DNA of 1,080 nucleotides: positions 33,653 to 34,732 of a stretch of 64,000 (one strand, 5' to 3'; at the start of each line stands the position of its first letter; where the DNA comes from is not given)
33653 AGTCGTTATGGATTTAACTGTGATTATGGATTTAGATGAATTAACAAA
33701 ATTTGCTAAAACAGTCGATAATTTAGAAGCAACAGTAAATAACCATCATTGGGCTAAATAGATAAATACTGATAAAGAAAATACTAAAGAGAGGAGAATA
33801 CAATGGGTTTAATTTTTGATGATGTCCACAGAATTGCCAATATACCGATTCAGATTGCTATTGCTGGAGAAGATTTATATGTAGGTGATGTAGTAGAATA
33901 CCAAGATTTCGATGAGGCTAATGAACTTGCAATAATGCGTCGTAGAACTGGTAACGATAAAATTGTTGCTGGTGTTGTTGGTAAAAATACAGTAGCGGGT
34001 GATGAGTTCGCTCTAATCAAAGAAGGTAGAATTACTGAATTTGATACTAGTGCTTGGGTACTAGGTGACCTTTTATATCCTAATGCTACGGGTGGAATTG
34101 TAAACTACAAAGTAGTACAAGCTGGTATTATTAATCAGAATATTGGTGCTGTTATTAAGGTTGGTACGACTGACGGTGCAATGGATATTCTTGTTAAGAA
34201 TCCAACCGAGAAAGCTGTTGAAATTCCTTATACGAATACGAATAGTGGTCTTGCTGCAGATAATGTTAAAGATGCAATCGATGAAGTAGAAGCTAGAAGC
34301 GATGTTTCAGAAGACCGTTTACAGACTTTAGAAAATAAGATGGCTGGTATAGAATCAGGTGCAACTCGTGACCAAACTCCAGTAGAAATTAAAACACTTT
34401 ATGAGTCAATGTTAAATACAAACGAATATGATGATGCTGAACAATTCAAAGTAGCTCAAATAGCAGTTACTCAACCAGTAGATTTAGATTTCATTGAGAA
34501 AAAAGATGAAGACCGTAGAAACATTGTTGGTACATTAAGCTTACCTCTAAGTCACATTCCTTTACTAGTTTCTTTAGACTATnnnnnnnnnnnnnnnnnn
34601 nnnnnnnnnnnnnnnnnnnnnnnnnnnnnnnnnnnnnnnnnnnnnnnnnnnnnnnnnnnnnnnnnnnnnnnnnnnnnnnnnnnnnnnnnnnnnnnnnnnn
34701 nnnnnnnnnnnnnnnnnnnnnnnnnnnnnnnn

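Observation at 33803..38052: Three tandem paralogous tail fibre / receptor-binding genes with a shared lectin-like domain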

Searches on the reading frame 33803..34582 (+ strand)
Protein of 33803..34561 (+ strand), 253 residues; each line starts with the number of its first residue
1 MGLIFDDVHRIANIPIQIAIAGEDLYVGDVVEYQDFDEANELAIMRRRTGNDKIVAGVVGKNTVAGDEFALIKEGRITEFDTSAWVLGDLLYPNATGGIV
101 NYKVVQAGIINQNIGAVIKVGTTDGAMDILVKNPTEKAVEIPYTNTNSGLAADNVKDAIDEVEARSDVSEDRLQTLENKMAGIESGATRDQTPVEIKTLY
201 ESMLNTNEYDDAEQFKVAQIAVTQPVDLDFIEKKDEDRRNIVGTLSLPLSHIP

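Call 22: find_homologous_proteins(query=window:33803-34561:+, max_evalue=0.01)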
Query seq(253 aa): 675 candidates shared short words with the query, none scored E <= 0.01.

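Call 23: search_solved_structures(query=window:33803-34561:+, max_evalue=10, show_alignments=2)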
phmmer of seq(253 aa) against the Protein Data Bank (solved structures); distinct sequences matched with E-value up to 10: 2.
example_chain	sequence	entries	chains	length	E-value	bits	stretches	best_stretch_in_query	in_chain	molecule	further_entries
8i4m_e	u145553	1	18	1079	0.0033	20.2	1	170-223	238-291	Fiber protein(gp 28) of the cyanophage P-SCSP1u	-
8saj_3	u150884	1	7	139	5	9.8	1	55-131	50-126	gp_16 (Minor Capsid Protein)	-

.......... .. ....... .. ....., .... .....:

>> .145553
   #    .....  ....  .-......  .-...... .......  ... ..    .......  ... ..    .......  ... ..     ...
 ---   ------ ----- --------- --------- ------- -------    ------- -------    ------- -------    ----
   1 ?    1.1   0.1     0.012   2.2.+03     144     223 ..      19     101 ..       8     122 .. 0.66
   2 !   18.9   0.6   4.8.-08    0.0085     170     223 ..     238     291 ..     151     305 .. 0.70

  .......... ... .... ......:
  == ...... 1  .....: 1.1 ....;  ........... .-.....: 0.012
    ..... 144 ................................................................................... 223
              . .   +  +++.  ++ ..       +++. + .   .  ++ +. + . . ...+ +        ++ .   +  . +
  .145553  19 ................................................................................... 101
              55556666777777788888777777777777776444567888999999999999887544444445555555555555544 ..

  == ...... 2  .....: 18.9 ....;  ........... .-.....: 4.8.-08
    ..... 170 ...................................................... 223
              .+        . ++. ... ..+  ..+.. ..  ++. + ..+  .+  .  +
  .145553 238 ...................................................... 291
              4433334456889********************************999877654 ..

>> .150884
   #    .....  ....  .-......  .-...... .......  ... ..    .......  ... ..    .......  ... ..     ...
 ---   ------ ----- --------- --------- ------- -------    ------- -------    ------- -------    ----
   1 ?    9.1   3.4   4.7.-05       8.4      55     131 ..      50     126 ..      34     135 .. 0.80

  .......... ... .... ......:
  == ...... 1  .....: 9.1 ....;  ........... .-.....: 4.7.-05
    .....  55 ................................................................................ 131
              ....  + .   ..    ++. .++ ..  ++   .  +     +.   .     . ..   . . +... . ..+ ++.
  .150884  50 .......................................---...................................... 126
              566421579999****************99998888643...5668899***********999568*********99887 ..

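Call 44: search_protein_representatives(protein=window:33803-34552:+)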
Query: 250 residues. Proteins with E-value up to 0.001 (for the whole library): 2363; up to 1e-10: 624; up to 1e-30: 36. The best 150 are listed.
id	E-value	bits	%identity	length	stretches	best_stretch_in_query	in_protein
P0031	4.4e-126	435.4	82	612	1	1-249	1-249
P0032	5.8e-101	353.2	48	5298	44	122-177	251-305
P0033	1.7e-87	309.1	60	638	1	1-249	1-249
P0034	1.5e-73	263.5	53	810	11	176-225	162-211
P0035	4.9e-66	238.9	51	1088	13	179-231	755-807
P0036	3.1e-51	190.5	46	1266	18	173-222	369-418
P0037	1.4e-50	188.3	53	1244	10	177-216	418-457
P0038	2.3e-50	187.7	50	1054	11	178-220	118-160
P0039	2.4e-50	187.6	47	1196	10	141-218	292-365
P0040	5.9e-50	186.3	57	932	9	178-217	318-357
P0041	1.8e-49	184.7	46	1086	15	179-223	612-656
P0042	2.3e-48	181.1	49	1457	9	178-221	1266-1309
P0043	4.0e-46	173.8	54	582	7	178-218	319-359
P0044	7.3e-46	172.9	53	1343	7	159-222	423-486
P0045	5.6e-45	170.0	55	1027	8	178-223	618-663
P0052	8.3e-39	149.8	53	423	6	157-222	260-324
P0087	1.5e-28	116.2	46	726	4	55-197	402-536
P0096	8.3e-28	113.8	46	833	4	77-218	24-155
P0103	6.4e-27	110.9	45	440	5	115-217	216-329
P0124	2.2e-24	102.7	35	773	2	13-233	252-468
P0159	7.5e-22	94.3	36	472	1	18-244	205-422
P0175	3.6e-21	92.1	42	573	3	77-221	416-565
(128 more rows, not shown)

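Call 45: search_protein_families(library=pfam, proteins=[P0033, P0087, P0096, P0124, P0159, P0175, P0034, P0052, P0103], max_evalue=0.01)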
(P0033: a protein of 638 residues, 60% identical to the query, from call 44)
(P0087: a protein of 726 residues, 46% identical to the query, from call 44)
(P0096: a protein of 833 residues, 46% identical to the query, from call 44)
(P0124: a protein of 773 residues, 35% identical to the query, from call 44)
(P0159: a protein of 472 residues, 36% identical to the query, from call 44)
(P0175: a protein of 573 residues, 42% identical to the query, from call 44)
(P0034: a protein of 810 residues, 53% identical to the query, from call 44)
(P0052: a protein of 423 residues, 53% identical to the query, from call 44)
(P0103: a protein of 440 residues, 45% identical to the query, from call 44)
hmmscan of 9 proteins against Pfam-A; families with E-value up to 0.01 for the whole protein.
P0033 (638 aa): 0 families

P0087 (726 aa): 0 families

P0096 (833 aa): 0 families

P0124 (773 aa): 0 families

P0159 (472 aa): 0 families

P0175 (573 aa): 0 families

P0034 (810 aa): 1 family
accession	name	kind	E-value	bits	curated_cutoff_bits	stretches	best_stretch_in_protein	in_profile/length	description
PF12917.13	YfbR-like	-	0.0022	18.1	25.9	0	592-627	131-166/182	5'-deoxynucleotidase YfbR-like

P0052 (423 aa): 0 families

P0103 (440 aa): 0 families

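Call 54: predict_structure(alignment_id=A3)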
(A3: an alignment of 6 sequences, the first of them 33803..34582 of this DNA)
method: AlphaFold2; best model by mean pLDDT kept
length: 260 residues; sequences in the alignment: 6
mean_pLDDT: 48.9   pTM: 0.38
mean pLDDT of the five models: 48.9, 40.1, 39.3, 38.6, 36.7
residues with pLDDT >= 90: 1; 70-90: 47; 50-70: 54; < 50: 158
segments of 3 or more residues with pLDDT < 50: 1-15, 102-114, 120-123, 133-150, 154-159, 161-260
pLDDT, mean of each block of 10 residues (from residue 1): 29 56 80 80 80 69 83 64 57 56 39 48 55 38 39 48 44 45 38 36 34 32 31 32 29 28
secondary structure, 60 per line:
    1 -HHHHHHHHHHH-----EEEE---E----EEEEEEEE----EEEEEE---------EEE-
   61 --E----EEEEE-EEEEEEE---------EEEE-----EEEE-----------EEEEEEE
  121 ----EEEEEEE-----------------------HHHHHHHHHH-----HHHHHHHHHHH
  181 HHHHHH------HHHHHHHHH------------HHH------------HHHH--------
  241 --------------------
elements in order: H2-12 E18-21 E30-37 E42-47 E57-59 E68-72 E74-80 E90-93 E99-102 E114-120 E125-131 H155-164 H170-186 H193-201 H229-232

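Call 71: fold_search(model_id=the predicted structure, library=viral)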
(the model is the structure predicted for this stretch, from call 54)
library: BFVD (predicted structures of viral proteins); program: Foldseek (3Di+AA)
matches with E <= 10: 446; with E <= 0.001: 105
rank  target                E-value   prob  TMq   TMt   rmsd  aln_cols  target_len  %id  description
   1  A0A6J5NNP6            5.5e-07  1.00  0.36  0.17   3.3       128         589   21  Bacteriophage lambda, Stf, side tail fibre-repeat-2 (Fragment) [uncultured Caudovirales phage]
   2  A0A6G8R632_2          8.9e-07  1.00  0.34  0.12  13.0       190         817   17  Putative tail fiber-like protein [Synechococcus phage S-N03]
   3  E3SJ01                1.5e-06  1.00  0.37  0.19   6.8       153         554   17  Phage tail fiber-like protein [Synechococcus phage S-SM2]
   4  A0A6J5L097            2.1e-06  1.00  0.37  0.24   6.4       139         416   21  Major tropism determinant N-terminal domain-containing protein [uncultured Caudovirales phage]
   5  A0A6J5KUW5            2.2e-06  1.00  0.38  0.31   6.6       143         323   17  Uncharacterized protein [uncultured Caudovirales phage]
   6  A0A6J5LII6            3.1e-06  1.00  0.38  0.12   7.4       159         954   17  Intramolecular chaperone auto-processing domain containing protein [uncultured Caudovirales phage]
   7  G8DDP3                3.1e-06  1.00  0.37  0.09  12.5       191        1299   20  (no name in the UniProt tables at hand)
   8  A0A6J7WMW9            3.5e-06  1.00  0.36  0.14  19.4       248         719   14  Uncharacterized protein [uncultured Caudovirales phage]
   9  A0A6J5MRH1            3.5e-06  1.00  0.35  0.16  10.4       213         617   17  Uncharacterized protein [uncultured Caudovirales phage]
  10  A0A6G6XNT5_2          3.7e-06  1.00  0.35  0.12   7.6       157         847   16  (no name in the UniProt tables at hand)
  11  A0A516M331            4.4e-06  1.00  0.36  0.20   9.3       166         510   16  (no name in the UniProt tables at hand)
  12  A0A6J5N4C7            4.4e-06  1.00  0.34  0.14  15.6       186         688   16  Uncharacterized protein [uncultured Caudovirales phage]
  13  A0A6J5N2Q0            4.7e-06  1.00  0.37  0.11   3.4       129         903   19  Intramolecular chaperone auto-processing domain containing protein [uncultured Caudovirales phage]
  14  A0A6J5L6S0            7.2e-06  1.00  0.35  0.09   4.2       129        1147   20  Uncharacterized protein [uncultured Caudovirales phage]
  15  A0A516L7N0            8.7e-06  1.00  0.35  0.56   4.6       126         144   18  (no name in the UniProt tables at hand)
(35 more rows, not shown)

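Call 84: find_encoding_contigs(protein=P0033, flank=10000, max_places=3)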
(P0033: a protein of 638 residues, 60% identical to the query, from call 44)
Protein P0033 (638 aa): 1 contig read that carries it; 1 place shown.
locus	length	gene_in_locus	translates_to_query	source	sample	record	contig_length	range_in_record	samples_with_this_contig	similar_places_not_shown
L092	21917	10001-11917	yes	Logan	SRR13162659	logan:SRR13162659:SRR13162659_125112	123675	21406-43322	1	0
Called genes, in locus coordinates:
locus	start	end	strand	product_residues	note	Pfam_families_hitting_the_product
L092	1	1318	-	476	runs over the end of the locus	PF13671:AAA_33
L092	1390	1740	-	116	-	-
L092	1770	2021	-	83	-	-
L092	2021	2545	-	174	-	-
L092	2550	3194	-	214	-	PF01909:NTP_transf_2 (faint)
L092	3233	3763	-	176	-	-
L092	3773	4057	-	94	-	-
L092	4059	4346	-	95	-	-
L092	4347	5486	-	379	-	PF09511:RNA_lig_T4_1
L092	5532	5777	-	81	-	-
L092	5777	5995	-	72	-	PF23906:DUF7248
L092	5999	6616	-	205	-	-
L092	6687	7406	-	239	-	-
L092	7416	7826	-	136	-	-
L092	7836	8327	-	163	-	-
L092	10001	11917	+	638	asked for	-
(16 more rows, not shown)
